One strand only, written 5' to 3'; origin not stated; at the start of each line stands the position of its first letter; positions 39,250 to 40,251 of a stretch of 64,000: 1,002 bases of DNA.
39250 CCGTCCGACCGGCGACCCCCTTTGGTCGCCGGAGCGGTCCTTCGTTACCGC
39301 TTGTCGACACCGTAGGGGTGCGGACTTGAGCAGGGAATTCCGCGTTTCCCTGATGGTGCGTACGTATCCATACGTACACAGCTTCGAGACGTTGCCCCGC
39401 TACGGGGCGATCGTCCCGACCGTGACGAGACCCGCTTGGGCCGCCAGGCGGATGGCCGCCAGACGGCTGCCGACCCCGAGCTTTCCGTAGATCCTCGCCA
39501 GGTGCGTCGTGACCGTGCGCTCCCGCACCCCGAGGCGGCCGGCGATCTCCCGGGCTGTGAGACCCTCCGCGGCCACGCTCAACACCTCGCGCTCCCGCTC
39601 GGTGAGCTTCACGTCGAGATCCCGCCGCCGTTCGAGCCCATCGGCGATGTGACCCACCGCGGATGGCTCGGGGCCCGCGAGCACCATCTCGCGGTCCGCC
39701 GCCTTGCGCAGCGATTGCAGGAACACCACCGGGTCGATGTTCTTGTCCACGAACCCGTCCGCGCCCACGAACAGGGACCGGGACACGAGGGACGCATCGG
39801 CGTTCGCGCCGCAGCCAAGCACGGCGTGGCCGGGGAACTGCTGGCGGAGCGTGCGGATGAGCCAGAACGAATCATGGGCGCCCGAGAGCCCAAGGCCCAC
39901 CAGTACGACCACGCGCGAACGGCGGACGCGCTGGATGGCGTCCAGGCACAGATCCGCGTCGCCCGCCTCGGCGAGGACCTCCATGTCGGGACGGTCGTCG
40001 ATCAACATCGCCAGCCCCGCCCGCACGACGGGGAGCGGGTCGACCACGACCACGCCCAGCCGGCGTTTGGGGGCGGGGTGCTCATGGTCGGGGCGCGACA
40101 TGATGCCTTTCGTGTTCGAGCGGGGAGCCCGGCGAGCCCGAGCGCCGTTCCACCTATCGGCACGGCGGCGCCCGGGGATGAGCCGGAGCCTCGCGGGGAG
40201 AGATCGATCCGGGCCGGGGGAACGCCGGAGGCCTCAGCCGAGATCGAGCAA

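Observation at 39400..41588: Three tandem LuxR/NarL-type response regulators with degenerate receiver domains and no kinase, immediately upstream of the Flp/Tad pilus locus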

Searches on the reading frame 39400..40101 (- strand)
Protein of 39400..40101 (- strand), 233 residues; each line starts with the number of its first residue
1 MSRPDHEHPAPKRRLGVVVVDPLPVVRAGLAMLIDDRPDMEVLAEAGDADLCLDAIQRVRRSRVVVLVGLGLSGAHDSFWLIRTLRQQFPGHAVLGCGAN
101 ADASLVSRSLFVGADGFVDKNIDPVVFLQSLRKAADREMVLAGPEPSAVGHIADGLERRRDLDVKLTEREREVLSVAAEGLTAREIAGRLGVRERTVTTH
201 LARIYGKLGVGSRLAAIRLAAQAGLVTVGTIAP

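Call 3: search_protein_families(library=pfam, proteins=[window:39400-40101:-], max_evalue=0.01)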
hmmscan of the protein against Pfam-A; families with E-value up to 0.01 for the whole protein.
window:39400-40101:- (233 aa): 9 families
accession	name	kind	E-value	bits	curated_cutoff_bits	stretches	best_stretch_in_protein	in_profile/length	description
PF00196.25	GerE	-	2.1e-17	62.9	23.5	1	165-220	2-57/57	Bacterial regulatory proteins, luxR family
PF08281.18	Sigma70_r4_2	-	2.3e-08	34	25.7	1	165-207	10-53/54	Sigma-70, region 4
PF00072.30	Response_reg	-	6.3e-07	30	30.2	1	17-130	1-109/111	Response regulator receiver domain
PF21476.4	PF0610-like_N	-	0.00012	22.6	33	1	169-204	3-38/50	PF0610-like, N-terminal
PF04967.18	HTH_10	-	0.00024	21.3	23.1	0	166-208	1-51/53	HTH DNA binding domain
PF04545.22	Sigma70_r4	-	0.00036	20.4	24.1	1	165-207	4-47/50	Sigma-70, region 4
PF13384.12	HTH_23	-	0.00077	19.6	24.6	1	176-201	13-38/50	Homeodomain-like domain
PF14493.12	HTH_40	-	0.003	18.3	27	1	173-205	5-37/89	Helix-turn-helix domain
PF13936.12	HTH_38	-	0.0076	16.4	27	0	166-203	5-43/44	Helix-turn-helix domain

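Call 4: search_protein_families(library=ncbifam, proteins=[window:39400-40101:-], max_evalue=0.01)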
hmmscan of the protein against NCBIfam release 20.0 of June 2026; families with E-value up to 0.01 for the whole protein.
window:39400-40101:- (233 aa): 30 families (the best 25 are shown)
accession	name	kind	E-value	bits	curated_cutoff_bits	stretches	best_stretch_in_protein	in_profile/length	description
NF047785.1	respo_reg_MadR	equivalog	1.1e-29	103.2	300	1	17-226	3-209/209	MadR family response regulator transcription factor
NF007935.0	PRK10651.1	equivalog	1.2e-22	80.1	250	1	16-217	8-207/216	two-component system response regulator NarL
NF007708.0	PRK10403.1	equivalog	2e-20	73.2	343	1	16-219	8-207/215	nitrate/nitrite response regulator protein NarP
NF052445.1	RespRegMctR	equivalog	4.6e-19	68.7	300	1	16-225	3-204/205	two-component system response regulator MctR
NF007403.0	PRK09935.1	equivalog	4.3e-16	59.2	271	1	16-222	5-206/210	fimbria biosynthesis transcriptional regulator FimZ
NF011896.0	PRK15369.1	equivalog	4.6e-16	59.1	242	1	16-215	5-199/211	two component system response regulator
NF041830.1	RR_TF_ErdR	exception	4.1e-15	56.1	390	1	54-222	41-207/213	response regulator transcription factor ErdR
NF007685.0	PRK10360.1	equivalog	4.3e-14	52.8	258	1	17-213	4-185/196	response regulator transcription factor UhpA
NF006900.1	PRK09390.1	equivalog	3.4e-11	43.1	255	1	17-224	7-201/203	response regulator FixJ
NF007018.1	PRK09483.1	equivalog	1.1e-10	41.5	280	1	16-231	3-214/217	UvrY/SirA/GacA family response regulator transcription factor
NF052366.1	photon_PedR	equivalog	3.3e-10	40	120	1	165-228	2-65/74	photosynthetic electron transport-dependent transcriptional regulator PedR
TIGR03541.1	reg_near_HchA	equivalog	4.8e-09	36.1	215.6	1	164-224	170-230/232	PA1136 family autoinducer-binding transcriptional regulator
NF008098.0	PRK10840.1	equivalog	7.1e-09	35.5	235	1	14-217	3-202/216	response regulator transcription factor RcsB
NF003420.0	PRK04841.1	equivalog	8.7e-09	33.9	537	1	165-222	838-895/903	HTH-type transcriptional regulator MalT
NF050132.1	TransRegAbsR2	equivalog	3.1e-08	32.8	850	1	165-215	530-580/582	LuxR family transcriptional regulator AbsR2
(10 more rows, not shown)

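Call 8: search_solved_structures(query=window:39400-40101:-, show_alignments=3, max_evalue=0.00001)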
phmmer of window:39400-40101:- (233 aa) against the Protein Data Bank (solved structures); distinct sequences matched with E-value up to 0.00001: 26.
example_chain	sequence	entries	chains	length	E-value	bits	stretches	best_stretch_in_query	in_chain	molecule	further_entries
1a04_A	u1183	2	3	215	3.5e-19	72.7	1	17-216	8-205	NITRATE/NITRITE RESPONSE REGULATOR PROTEIN NARL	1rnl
4yn8_A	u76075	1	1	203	7.8e-15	58.5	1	14-225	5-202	Response regulator ChrA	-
3c3w_A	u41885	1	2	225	4.5e-14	56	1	17-220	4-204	TWO COMPONENT TRANSCRIPTIONAL REGULATORY PROTEIN DEVR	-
7ve6_A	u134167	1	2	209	1.1e-13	54.7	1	16-226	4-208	Response regulator protein VraR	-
4gvp_A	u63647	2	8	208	1.2e-13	54.6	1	17-226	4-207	Response regulator protein vraR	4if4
5hev_A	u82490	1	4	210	4.9e-12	49.3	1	16-226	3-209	Response regulator protein VraR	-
5o8y_A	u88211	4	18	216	1e-08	38.4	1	14-220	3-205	Transcriptional regulatory protein RcsB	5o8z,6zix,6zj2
5vxn_A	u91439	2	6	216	1.1e-08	38.4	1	14-220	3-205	Transcriptional regulatory protein RcsB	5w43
6eo2_A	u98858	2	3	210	1.5e-08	37.9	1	14-218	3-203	Transcriptional regulatory protein RcsB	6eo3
2rnj_A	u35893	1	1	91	2.8e-07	33.8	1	155-226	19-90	Response regulator protein vraR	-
7ve4_A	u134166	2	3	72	3.6e-07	33.4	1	157-226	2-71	DNA-binding response regulator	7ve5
3cz5_A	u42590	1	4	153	5.8e-07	32.7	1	17-133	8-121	Two-component response regulator, LuxR family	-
4wt0_B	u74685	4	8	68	6.2e-07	32.6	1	165-225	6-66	Response regulator receiver domain protein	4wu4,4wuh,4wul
4wsz_A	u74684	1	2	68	8.6e-07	32.2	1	165-225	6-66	Response regulator receiver domain protein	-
1zlj_A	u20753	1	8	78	1e-06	31.9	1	165-220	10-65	Dormancy Survival Regulator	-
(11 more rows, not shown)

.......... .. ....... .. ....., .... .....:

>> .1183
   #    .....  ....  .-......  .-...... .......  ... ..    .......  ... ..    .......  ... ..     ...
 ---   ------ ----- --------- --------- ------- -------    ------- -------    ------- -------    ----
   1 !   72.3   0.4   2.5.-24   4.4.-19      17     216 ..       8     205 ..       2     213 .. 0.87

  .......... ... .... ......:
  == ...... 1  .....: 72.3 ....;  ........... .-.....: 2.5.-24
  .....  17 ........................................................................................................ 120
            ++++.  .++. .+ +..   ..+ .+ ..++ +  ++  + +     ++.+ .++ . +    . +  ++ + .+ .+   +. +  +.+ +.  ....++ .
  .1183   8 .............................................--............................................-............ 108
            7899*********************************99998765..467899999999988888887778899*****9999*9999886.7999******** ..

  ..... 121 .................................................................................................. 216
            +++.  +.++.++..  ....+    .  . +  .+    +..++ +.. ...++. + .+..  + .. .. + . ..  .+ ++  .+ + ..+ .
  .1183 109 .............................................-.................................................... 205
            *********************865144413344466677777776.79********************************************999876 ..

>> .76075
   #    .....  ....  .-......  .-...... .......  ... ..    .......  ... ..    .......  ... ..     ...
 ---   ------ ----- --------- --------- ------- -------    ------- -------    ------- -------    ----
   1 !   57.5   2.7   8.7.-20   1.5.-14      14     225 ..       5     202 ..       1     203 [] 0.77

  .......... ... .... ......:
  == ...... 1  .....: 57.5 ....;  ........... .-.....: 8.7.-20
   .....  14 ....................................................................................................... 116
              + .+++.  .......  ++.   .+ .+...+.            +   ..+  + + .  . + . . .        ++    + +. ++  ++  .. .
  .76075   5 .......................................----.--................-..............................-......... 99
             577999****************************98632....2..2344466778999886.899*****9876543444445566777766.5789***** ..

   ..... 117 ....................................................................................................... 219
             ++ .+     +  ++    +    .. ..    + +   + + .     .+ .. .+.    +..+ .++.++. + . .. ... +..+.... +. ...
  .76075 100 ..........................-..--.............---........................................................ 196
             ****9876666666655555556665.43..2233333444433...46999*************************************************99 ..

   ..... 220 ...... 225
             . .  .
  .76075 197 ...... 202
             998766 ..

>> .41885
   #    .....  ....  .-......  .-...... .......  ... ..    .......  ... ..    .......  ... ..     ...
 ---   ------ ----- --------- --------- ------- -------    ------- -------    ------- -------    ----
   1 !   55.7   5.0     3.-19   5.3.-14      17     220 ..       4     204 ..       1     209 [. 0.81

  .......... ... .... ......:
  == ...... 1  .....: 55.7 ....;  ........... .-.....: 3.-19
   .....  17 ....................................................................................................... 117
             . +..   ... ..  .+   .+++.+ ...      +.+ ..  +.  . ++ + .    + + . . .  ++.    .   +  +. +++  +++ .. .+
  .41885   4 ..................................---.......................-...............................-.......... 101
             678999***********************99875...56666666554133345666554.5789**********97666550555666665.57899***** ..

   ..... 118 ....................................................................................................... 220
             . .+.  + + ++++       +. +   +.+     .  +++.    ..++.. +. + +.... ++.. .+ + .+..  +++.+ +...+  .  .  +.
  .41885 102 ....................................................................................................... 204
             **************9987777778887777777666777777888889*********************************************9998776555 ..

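Call 11: find_encoding_contigs(protein=window:39400-40101:-, flank=10000, max_places=6)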
Protein window:39400-40101:- (233 aa): 1 contig read that carries it; 1 place shown.
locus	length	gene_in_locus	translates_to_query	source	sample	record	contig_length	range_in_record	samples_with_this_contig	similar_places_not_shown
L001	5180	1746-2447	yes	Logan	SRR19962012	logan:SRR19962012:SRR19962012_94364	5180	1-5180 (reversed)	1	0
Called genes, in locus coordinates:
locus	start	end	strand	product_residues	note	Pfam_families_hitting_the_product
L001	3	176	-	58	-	?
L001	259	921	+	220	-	PF00072:Response_reg, PF08281:Sigma70_r4_2 (faint), PF00196:GerE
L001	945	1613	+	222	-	PF00072:Response_reg (weak), PF00196:GerE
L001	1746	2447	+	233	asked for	PF00072:Response_reg (weak), PF00196:GerE, PF08281:Sigma70_r4_2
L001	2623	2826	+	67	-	PF04964:Flp_Fap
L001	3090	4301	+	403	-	PF01656:CbiA, PF10609:ParA (weak), PF13614:AAA_31 (faint)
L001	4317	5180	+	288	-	?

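Call 12: find_homologous_proteins(query=window:39400-40101:-, max_evalue=1e-10)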
Query window:39400-40101:- (233 aa): 3489 proteins with E <= 1e-10 among 8000 candidates; the best 120 are listed.
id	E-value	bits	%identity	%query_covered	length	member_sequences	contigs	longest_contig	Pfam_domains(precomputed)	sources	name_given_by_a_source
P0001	5.7e-127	440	92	99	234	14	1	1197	PF00196.26,PF08281.19,PF00072.31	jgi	jgi:two-component system, NarL family, response regulator DevR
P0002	4.9e-117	407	86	98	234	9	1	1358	PF00196.26,PF08281.19,PF00072.31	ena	-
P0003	5.4e-117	407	83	99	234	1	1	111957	PF00196.26,PF08281.19,PF00072.31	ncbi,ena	-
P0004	7.5e-115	400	84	97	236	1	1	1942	PF00196.26,PF08281.19,PF00072.31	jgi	jgi:two-component system, NarL family, response regulator DevR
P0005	1.0e-114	400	85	98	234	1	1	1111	PF00196.26,PF08281.19,PF00072.31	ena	-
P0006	2.4e-113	395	83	95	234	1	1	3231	PF00196.26,PF08281.19,PF00072.31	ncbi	-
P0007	1.1e-112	393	84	96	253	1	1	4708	PF00196.26,PF08281.19,PF00072.31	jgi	jgi:two-component system response regulator DevR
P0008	1.3e-112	393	84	95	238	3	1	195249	PF00196.26,PF08281.19,PF00072.31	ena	-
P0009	2.7e-112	392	83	98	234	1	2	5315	PF00196.26,PF08281.19,PF00072.31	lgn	-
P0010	1.8e-111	389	83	95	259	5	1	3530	PF00196.26,PF08281.19,PF00072.31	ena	-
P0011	1.9e-111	389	81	98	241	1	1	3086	PF00196.26,PF08281.19,PF00072.31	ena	-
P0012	6.1e-111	387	80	99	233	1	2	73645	PF00196.26,PF08281.19,PF00072.31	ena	-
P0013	1.2e-110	387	84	94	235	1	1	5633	PF00196.26,PF08281.19,PF00072.31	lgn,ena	-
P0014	1.4e-110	386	84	94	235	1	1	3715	PF00196.26,PF08281.19,PF00072.31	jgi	-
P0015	3.1e-110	385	80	98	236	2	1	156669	PF00196.26,PF08281.19,PF00072.31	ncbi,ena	-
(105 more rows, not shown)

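Call 13: find_related_loci(query=window:39400-40101:-, collection=genome_contigs, flank=10000)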
Query window:39400-40101:- (233 aa) in genome_contigs; peptide patterns used: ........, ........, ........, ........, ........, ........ (x = any residue, [..] = any of these).
499 stretches matched a pattern; 181 encode a relative of the query (tblastn E <= 1e-3); the best 80 are kept; 80 distinct loci.
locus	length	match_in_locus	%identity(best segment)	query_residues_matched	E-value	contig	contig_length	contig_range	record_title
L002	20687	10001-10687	86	3-231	2e-114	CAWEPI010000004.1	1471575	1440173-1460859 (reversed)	MAG: uncultured Actinomycetes bacterium isolate MFD02159.bin.1.80 genome assembly, contig: contig_30547, whole genome sh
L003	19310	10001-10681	86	5-231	3e-114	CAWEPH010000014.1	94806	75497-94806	MAG: uncultured Actinomycetes bacterium isolate MFD02242.bin.2.262 genome assembly, contig: contig_63776, whole genome s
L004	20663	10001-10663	79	9-229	5e-112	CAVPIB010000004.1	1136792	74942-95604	MAG: uncultured Actinomycetes bacterium isolate MFD09964.bin.1.67 genome assembly, contig: contig_31714, whole genome sh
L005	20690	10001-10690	99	3-232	2e-144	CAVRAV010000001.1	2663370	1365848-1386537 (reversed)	MAG: uncultured Actinomycetes bacterium isolate MFD04944.bin.1.51 genome assembly, contig: contig_35371, whole genome sh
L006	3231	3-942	82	4-229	6e-114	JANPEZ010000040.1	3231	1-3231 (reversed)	MAG: Actinomycetes bacterium isolate VAR_78_metabat_129 VAR_78_k141_3687645, whole genome shotgun sequence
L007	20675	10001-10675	84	5-229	2e-109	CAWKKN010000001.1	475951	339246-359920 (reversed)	MAG: uncultured Actinomycetes bacterium isolate MFD03975.bin.2.20 genome assembly, contig: contig_142780, whole genome s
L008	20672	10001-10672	76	4-230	2e-107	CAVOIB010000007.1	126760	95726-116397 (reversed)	MAG: uncultured Actinomycetes bacterium isolate MFD10007.bin.1.248 genome assembly, contig: contig_59450, whole genome s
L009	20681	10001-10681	74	4-230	3e-106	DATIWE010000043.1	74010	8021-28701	MAG TPA_asm: Actinomycetota bacterium isolate SMAG_U15215 k141_465371, whole genome shotgun sequence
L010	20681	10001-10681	74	4-230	6e-106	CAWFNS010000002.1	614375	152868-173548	MAG: uncultured Actinomycetes bacterium isolate MFD03975.bin.2.154 genome assembly, contig: contig_12351, whole genome s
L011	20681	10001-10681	76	2-229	8e-105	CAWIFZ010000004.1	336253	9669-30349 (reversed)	MAG: uncultured Actinomycetes bacterium isolate MFD00392.bin.2.48 genome assembly, contig: contig_30244, whole genome sh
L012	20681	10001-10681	76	2-229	8e-105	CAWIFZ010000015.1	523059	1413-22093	MAG: uncultured Actinomycetes bacterium isolate MFD00392.bin.2.48 genome assembly, contig: contig_6479, whole genome sho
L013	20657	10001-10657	79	11-229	3e-104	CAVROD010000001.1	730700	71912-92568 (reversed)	MAG: uncultured Actinomycetes bacterium isolate MFD04935.bin.2.28 genome assembly, contig: contig_12147, whole genome sh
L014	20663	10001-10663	81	11-231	6e-104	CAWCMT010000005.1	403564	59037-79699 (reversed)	MAG: uncultured Actinomycetes bacterium isolate MFD05442.bin.2.3 genome assembly, contig: contig_38914, whole genome sho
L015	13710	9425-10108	80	2-229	3e-103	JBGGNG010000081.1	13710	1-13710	MAG: Actinomycetota bacterium isolate bin.036 k141_1973937, whole genome shotgun sequence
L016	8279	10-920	76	6-229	3e-103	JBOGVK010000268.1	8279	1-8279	MAG: Actinomycetota bacterium isolate TC-S_metawrap_bin.157 k127_4030301, whole genome shotgun sequence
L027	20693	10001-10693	71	2-229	5e-101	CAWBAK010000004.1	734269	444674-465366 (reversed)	MAG: uncultured Actinomycetes bacterium isolate MFD09206.bin.1.69 genome assembly, contig: contig_4157, whole genome sho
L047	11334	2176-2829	71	12-229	2e-96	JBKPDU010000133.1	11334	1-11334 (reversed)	MAG: Actinomycetota bacterium isolate GB_EKS_MAG_00016 GB_EKS_000000694101, whole genome shotgun sequence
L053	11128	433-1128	68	3-230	9e-96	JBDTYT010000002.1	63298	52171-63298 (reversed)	MAG: Actinomycetota bacterium isolate cluster4_bin.148 NODE_347_length_63298_cov_10.288222, whole genome shotgun sequenc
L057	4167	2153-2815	71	9-229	2e-95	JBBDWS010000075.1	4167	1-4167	MAG: Actinomycetota bacterium isolate LejiaD_69_26 Lejia_D_27661_length_4167_cov_16, whole genome shotgun sequence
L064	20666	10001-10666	70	10-230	9e-94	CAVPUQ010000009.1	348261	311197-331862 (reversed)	MAG: uncultured Actinomycetes bacterium isolate MFD09964.bin.2.60 genome assembly, contig: contig_58283, whole genome sh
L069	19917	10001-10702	71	2-230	1e-91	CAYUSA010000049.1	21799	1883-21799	MAG TPA_asm: uncultured Actinomycetes bacterium isolate SRP302447_co1_138 genome assembly, contig: NODE_6428_length_2179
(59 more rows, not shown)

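Call 47: search_protein_representatives(protein=window:39400-40101:-)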
Query: 233 residues. Proteins with E-value up to 0.001 (for the whole library): 109014; up to 1e-10: 9123; up to 1e-30: 83. The best 150 are listed.
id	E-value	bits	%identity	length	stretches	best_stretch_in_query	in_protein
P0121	1.9e-86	305.8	65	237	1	11-230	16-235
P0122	5.5e-67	242.1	38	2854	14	163-226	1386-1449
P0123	6.6e-67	241.8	55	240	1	11-227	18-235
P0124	5.1e-60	219.3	54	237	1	6-225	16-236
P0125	1.0e-59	218.4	53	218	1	18-231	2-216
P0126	9.6e-59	215.1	60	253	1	9-187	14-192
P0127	3.5e-57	210.1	61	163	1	70-231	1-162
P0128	2.2e-55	204.2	53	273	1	20-230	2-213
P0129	2.9e-55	203.8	41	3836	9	165-226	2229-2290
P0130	5.0e-55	203.0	49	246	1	8-227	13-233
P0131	9.9e-55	202.0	59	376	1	10-230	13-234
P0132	1.2e-53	198.5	50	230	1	10-225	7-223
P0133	1.7e-53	198.0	64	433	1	40-212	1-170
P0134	2.4e-53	197.5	49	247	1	14-229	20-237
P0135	2.3e-52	194.3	49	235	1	13-229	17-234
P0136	2.3e-51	191.0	47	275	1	14-228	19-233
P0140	9.1e-49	182.5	49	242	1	13-228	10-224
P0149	6.4e-46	173.2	50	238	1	12-228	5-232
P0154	4.1e-45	170.6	47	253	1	9-227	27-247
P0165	3.7e-40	154.4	40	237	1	15-227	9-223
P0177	3.9e-37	144.5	41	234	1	15-225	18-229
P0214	1.8e-28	116.1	37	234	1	16-222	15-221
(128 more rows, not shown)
